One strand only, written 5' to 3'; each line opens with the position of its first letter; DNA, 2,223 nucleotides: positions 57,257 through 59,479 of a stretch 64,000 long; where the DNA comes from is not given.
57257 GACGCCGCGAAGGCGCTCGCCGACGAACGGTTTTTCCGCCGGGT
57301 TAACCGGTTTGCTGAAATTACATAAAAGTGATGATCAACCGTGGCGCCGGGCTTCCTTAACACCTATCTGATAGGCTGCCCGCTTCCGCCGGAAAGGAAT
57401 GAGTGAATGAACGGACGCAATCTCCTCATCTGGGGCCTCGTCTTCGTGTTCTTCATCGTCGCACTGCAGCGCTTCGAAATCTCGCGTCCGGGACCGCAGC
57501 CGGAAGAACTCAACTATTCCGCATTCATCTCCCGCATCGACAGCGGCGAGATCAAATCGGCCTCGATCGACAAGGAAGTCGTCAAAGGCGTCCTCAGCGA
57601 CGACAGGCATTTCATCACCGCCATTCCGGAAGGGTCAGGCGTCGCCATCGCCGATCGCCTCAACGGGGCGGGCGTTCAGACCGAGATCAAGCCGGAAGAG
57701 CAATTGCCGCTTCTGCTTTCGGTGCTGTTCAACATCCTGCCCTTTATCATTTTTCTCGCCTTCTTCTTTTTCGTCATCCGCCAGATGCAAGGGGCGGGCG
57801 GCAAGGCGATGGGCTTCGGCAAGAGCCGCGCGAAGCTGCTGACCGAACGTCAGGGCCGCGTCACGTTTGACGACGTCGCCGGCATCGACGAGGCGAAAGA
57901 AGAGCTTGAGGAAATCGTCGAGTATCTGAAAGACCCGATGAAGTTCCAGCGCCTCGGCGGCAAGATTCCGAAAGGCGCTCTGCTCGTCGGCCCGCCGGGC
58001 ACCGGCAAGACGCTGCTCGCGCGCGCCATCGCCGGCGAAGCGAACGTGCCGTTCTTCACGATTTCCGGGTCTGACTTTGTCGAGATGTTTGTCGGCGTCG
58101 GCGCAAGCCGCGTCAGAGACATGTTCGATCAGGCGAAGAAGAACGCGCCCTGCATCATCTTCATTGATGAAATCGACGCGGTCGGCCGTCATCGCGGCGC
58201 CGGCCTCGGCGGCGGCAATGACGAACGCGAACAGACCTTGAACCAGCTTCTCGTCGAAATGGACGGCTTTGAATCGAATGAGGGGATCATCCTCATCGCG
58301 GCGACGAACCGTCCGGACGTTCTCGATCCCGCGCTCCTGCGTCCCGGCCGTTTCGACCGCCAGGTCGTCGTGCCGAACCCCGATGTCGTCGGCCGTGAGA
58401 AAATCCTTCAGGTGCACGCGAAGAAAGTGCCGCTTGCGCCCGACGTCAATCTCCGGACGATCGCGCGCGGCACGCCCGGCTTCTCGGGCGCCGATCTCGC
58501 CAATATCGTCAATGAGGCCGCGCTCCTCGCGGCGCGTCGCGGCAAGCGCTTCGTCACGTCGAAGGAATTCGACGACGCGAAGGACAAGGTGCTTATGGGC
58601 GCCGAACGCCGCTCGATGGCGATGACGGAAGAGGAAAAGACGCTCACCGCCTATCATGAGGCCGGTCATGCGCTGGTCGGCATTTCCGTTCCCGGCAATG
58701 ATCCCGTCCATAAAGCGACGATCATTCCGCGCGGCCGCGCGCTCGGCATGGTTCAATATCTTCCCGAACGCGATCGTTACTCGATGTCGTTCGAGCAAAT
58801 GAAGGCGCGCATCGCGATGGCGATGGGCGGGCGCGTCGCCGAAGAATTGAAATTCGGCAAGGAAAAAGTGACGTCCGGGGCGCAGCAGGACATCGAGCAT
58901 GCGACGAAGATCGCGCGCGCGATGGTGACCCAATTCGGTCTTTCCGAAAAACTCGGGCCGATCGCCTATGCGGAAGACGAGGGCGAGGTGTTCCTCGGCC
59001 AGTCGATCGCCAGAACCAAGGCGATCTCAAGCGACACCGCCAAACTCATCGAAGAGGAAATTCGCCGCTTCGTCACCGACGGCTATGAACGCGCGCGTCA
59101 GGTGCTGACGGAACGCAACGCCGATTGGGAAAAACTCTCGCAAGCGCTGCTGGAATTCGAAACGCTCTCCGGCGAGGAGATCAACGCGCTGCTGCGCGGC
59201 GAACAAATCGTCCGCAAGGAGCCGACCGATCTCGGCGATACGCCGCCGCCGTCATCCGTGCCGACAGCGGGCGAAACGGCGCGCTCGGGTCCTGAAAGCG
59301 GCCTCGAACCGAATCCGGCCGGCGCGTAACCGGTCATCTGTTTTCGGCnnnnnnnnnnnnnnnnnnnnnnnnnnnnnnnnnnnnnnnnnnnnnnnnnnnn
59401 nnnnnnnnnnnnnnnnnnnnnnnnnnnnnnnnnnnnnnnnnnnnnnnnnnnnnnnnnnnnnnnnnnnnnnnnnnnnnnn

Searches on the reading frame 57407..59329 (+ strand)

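Call 46: search_protein_families(library=pfam, proteins=[window:57407-59329:+], max_evalue=0.00001)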
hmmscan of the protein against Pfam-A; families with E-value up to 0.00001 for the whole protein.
window:57407-59329:+ (640 aa): 5 families
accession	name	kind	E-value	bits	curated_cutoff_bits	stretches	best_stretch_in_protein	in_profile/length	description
PF01434.24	Peptidase_M41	-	9.8e-71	238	29.9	1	405-594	2-190/191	Peptidase family M41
PF00004.35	AAA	-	4.4e-48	163.5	21.2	1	192-323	2-130/131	ATPase family associated with various cellular activities (AAA)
PF17862.7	AAA_lid_3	-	1.7e-15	56.7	27.2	1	346-389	1-44/45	AAA+ lid domain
PF06480.20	FtsH_ext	-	1.2e-09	38.8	25.5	1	6-99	1-101/103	FtsH Extracellular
PF07728.20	AAA_5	-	7.8e-07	29.6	22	1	192-312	3-137/139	AAA domain (dynein-related subfamily)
